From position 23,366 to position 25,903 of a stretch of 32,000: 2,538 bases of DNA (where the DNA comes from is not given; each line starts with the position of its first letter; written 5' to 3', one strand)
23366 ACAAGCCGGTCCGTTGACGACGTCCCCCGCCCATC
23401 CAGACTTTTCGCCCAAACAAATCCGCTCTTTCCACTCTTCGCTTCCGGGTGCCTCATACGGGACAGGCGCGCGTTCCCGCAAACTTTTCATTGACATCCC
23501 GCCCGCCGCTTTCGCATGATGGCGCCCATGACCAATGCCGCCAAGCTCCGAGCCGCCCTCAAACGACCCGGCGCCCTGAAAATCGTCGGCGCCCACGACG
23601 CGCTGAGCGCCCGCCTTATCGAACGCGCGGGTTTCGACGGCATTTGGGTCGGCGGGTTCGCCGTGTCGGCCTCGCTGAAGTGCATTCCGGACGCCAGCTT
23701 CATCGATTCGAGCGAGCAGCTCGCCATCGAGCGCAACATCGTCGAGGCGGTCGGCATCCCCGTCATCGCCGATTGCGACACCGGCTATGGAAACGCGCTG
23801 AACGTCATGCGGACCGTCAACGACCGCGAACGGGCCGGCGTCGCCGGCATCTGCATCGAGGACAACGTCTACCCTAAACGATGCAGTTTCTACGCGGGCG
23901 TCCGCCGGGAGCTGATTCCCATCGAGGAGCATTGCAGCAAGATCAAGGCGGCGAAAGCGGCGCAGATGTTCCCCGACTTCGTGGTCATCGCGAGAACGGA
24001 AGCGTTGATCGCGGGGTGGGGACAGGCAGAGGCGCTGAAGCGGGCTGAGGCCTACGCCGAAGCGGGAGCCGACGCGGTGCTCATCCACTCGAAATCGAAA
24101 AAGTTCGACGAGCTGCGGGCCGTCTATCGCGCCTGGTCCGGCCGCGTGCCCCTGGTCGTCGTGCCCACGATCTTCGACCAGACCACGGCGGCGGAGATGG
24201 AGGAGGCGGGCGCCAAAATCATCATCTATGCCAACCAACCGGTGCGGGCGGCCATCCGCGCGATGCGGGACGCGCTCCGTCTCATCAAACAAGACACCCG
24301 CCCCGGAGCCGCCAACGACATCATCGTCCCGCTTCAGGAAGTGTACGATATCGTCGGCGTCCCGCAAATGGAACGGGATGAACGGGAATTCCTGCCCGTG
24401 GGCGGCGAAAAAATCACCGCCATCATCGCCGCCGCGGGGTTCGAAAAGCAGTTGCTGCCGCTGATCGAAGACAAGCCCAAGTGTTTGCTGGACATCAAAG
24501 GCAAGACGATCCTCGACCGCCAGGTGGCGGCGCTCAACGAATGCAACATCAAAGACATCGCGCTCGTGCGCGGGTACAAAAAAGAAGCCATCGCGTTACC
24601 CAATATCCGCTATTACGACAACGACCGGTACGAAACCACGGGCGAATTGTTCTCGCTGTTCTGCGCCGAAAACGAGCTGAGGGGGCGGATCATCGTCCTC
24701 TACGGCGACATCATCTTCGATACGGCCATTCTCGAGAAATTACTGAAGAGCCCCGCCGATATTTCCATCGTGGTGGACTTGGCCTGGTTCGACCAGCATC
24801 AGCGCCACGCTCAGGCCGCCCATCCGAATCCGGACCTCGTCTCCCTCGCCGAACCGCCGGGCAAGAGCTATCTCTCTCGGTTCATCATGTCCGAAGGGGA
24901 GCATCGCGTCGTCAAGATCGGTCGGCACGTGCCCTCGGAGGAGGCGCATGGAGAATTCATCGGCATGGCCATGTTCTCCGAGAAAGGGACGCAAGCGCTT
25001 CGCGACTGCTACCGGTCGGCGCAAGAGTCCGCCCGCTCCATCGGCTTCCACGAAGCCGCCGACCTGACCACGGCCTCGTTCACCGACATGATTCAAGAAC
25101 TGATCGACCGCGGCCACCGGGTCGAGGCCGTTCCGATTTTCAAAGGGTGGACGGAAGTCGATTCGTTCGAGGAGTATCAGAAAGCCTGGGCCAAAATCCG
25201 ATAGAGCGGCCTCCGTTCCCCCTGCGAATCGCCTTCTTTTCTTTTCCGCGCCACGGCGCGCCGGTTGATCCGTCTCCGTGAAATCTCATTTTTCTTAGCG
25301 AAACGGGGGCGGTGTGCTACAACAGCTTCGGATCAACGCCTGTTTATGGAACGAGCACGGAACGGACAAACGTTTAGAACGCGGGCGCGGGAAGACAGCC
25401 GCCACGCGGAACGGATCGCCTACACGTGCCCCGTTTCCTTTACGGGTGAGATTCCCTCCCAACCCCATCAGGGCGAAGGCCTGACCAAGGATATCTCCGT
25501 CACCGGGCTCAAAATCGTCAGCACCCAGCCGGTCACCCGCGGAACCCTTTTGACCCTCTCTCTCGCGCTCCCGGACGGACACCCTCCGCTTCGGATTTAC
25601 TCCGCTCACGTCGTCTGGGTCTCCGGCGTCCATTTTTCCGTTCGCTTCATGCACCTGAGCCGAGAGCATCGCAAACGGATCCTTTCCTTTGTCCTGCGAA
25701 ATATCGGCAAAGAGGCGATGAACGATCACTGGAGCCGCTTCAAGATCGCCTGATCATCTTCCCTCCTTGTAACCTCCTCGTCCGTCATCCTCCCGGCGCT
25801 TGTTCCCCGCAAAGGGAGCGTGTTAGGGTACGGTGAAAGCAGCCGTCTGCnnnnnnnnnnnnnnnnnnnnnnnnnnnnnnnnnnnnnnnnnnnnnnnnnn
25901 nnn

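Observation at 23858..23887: PEP-mutase-like domain carries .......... instead of the diagnostic EDKxxxxxNS loop, a hybrid of mutase scaffold and lyase-type K-R-C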

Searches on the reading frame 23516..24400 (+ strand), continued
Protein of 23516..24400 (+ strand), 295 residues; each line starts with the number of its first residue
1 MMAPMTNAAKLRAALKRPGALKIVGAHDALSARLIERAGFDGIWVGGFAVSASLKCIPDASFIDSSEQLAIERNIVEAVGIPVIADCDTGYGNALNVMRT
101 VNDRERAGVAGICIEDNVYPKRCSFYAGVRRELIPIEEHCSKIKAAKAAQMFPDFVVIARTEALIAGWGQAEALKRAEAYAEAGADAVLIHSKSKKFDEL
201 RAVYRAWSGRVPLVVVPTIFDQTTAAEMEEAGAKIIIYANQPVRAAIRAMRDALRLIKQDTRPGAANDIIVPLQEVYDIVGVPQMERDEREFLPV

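Call 68: fold_search(model_id=the predicted structure, library=pdb)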
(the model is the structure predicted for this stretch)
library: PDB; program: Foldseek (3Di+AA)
matches with E <= 10: 1946; with E <= 0.001: 1309
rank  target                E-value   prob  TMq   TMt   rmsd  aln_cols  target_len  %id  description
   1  5unc_A                3.5e-34  1.00  0.95  0.97   1.2       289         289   49  The crystal structure of PHOSPHOENOLPYRUVATE PHOSPHOMUTASE from Streptomyces platensis subsp. rosaceus (released 2017-02-22)
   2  5unc_B                3.7e-34  1.00  0.94  0.97   1.1       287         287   49  The crystal structure of PHOSPHOENOLPYRUVATE PHOSPHOMUTASE from Streptomyces platensis subsp. rosaceus (released 2017-02-22)
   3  5unc_C                5.4e-33  1.00  0.95  0.97   1.2       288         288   49  The crystal structure of PHOSPHOENOLPYRUVATE PHOSPHOMUTASE from Streptomyces platensis subsp. rosaceus (released 2017-02-22)
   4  1s2u_B                2.0e-31  1.00  0.93  0.95   2.1       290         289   38  Crystal structure of the D58A phosphoenolpyruvate mutase mutant protein (released 2004-05-04)
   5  1pym_B                2.6e-31  1.00  0.94  0.96   1.6       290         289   38  PHOSPHOENOLPYRUVATE MUTASE FROM MOLLUSK IN WITH BOUND MG2-OXALATE (released 1999-07-21)
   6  1s2t_B                2.7e-31  1.00  0.93  0.94   2.2       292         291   38  Crystal Structure Of Apo Phosphoenolpyruvate Mutase (released 2004-05-04)
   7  1pym_A                4.4e-31  1.00  0.94  0.95   1.5       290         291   38  PHOSPHOENOLPYRUVATE MUTASE FROM MOLLUSK IN WITH BOUND MG2-OXALATE (released 1999-07-21)
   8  1s2v_A                1.0e-30  1.00  0.92  0.96   1.6       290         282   37  Crystal structure of phosphoenolpyruvate mutase complexed with Mg(II) (released 2004-05-04)
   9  1s2u_A                1.5e-30  1.00  0.93  0.95   2.1       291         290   37  Crystal structure of the D58A phosphoenolpyruvate mutase mutant protein (released 2004-05-04)
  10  1s2v_B                1.8e-30  1.00  0.93  0.95   1.9       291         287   38  Crystal structure of phosphoenolpyruvate mutase complexed with Mg(II) (released 2004-05-04)
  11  1s2v_C                2.1e-30  1.00  0.92  0.96   1.6       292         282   37  Crystal structure of phosphoenolpyruvate mutase complexed with Mg(II) (released 2004-05-04)
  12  2dua                  4.2e-30  1.00  0.92  0.96   1.7       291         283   44  Crystal Structure of Phosphonopyruvate Hydrolase Complex with Oxalate and Mg++ (released 2006-10-03)
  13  1s2v_D                6.1e-30  1.00  0.92  0.96   1.5       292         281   37  Crystal structure of phosphoenolpyruvate mutase complexed with Mg(II) (released 2004-05-04)
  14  2hrw                  2.1e-29  1.00  0.92  0.97   1.4       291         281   44  Crystal Structure of Phosphonopyruvate Hydrolase (released 2006-10-03)
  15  1s2w                  5.4e-27  1.00  0.82  0.93   2.0       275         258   37  Crystal structure of phosphoenolpyruvate mutase in high ionic strength (released 2004-05-04)
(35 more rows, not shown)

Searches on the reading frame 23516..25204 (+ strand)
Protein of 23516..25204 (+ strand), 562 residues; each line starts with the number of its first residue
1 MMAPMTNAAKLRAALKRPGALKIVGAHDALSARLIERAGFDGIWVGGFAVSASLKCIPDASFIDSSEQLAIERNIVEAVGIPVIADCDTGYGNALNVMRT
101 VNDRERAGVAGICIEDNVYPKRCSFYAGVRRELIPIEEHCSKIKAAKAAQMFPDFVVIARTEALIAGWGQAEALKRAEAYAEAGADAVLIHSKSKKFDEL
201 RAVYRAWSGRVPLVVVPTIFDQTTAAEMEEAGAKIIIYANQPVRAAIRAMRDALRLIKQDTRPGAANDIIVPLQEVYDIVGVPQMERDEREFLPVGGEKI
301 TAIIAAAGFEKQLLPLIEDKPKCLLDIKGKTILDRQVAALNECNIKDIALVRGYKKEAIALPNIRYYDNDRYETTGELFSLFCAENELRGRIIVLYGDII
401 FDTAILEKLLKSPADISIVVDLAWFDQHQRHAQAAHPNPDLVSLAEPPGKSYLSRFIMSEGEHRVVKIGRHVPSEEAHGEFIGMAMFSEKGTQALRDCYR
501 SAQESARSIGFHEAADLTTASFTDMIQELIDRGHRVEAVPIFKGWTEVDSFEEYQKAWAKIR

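Call 3: search_protein_families(library=pfam, proteins=[window:23516-25204:+], max_evalue=0.01)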
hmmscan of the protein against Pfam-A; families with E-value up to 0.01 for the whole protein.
window:23516-25204:+ (562 aa): 5 families
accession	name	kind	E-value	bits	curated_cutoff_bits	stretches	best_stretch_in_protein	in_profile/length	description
PF13714.12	PEP_mutase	-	7.4e-59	199.7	31.5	1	12-257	2-239/240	Phosphoenolpyruvate phosphomutase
PF12804.13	NTP_transf_3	-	8.8e-10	39.4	27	1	320-418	14-120/160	MobA-like NTP transferase domain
PF00463.27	ICL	-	1e-09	37.9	26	1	82-169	151-239/526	Isocitrate lyase family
PF01128.25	IspD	-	0.0022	18.2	27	1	300-351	1-50/221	2-C-methyl-D-erythritol 4-phosphate cytidylyltransferase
PF00483.29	NTP_transferase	-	0.0025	17.9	21.2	0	302-364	2-65/245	Nucleotidyl transferase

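Call 4: search_protein_families(library=ncbifam, proteins=[window:23516-25204:+], max_evalue=0.01)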
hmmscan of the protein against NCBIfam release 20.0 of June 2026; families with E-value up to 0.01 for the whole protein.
window:23516-25204:+ (562 aa): 24 families
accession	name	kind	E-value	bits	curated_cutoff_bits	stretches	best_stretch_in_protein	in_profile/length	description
TIGR02320.1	PEP_mutase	equivalog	6.7e-79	264.8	319.55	1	11-280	1-280/284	phosphoenolpyruvate mutase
TIGR02321.1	Pphn_pyruv_hyd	equivalog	2.1e-75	253.6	374.4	1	5-289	1-285/290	phosphonopyruvate hydrolase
TIGR02317.1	prpB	equivalog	1.2e-57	195.3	354.4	1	8-291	2-281/285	methylisocitrate lyase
NF008455.0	PRK11320.1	equivalog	1e-46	159.5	353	1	3-287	3-284/295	methylisocitrate lyase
TIGR02319.1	CPEP_Pphonmut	equivalog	1.6e-41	142.5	420.05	1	6-252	3-246/294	carboxyvinyl-carboxyphosphonate phosphorylmutase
TIGR03992.1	Arch_glmU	subfamily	3.8e-16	59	292.1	1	301-417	2-125/393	bifunctional sugar-1-phosphate nucleotidylyltransferase/acetyltransferase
NF041313.1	UDPGP_AglF_Halo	equivalog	1.1e-12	47.9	400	1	301-409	2-119/234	UTP--glucose-1-phosphate uridylyltransferase AglF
TIGR01346.1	isocit_lyase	equivalog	5.7e-11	41.5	275.9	1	81-177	151-248/527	isocitrate lyase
NF011645.0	PRK15063.1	equivalog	1e-09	37.8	562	1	78-166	145-234/430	isocitrate lyase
NF041135.1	IPPtranDIPPsyn_Thcocales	equivalog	2.2e-07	30.2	580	1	301-412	2-115/419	bifunctional L-myo-inositol-1-phosphate cytidylyltransferase/CDP-L-myo-inositol myo-inositolphosphotransferase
NF041173.1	Sug_nt_acttase_Thmprot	equivalog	2.4e-07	30.1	600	1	301-416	2-123/405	bifunctional sugar-1-phosphate nucleotidylyltransferase/acetyltransferase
TIGR01208.1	rmlA_long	equivalog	9.6e-07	28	320.25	1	302-358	2-59/353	glucose-1-phosphate thymidylyltransferase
NF005074.0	PRK06498.1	equivalog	3.5e-06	25.9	446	1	77-174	175-274/531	isocitrate lyase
TIGR03310.1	matur_MocA_YgfJ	equivalog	7.4e-06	26.1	186.45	1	302-381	2-80/188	molybdenum cofactor cytidylyltransferase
NF010932.0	PRK14352.1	equivalog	1.4e-05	24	611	1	299-412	6-125/488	bifunctional UDP-N-acetylglucosamine diphosphorylase/glucosamine-1-phosphate N-acetyltransferase GlmU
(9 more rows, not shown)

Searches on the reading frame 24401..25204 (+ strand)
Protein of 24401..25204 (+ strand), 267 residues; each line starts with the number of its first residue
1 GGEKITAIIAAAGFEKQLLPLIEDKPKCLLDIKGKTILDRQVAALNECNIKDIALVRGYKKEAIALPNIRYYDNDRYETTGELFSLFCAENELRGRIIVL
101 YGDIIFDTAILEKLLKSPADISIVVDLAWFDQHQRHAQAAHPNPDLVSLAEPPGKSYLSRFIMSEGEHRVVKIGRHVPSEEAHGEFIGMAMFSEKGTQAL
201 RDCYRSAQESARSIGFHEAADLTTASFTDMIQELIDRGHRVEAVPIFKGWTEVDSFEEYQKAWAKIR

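Call 55: search_solved_structures(query=window:24401-25204:+, max_evalue=0.01, show_alignments=1)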
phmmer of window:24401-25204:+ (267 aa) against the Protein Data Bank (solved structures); distinct sequences matched with E-value up to 0.01: 4.
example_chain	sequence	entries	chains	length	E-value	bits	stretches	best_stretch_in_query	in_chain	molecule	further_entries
1jyk_A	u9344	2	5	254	1.2e-10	44.4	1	4-113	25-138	CTP:phosphocholine Cytidylyltransferase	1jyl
2ggo_A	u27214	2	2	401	0.00011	24.9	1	7-107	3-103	401aa long hypothetical glucose-1-phosphate thymidylyltransferase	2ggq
5z09_A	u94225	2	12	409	0.00076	22.1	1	7-62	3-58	Dual sugar-1-phosphate nucleotidylyltransferase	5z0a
6pd1_A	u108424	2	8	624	0.004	19.8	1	7-117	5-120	Nucleotidyl transferase/aminotransferase, class V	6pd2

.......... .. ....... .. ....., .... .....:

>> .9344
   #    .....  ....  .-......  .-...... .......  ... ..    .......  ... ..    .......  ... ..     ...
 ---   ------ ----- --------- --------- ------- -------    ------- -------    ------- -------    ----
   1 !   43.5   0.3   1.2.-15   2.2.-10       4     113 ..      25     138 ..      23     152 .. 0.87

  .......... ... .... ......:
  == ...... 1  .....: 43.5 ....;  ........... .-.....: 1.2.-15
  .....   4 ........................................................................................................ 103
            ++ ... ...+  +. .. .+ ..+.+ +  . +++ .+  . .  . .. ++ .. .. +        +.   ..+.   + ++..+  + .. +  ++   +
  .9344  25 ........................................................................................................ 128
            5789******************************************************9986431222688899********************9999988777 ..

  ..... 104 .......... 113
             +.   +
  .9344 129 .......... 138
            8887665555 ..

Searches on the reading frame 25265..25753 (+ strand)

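Call 36: search_protein_families(library=pfam, proteins=[window:25265-25753:+], max_evalue=0.001)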
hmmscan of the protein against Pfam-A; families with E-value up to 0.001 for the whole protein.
window:25265-25753:+ (162 aa): 1 family
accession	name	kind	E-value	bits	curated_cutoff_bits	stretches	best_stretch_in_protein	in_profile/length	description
PF07238.19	PilZ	-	1.2e-13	51.7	22.5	1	46-144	3-101/102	PilZ domain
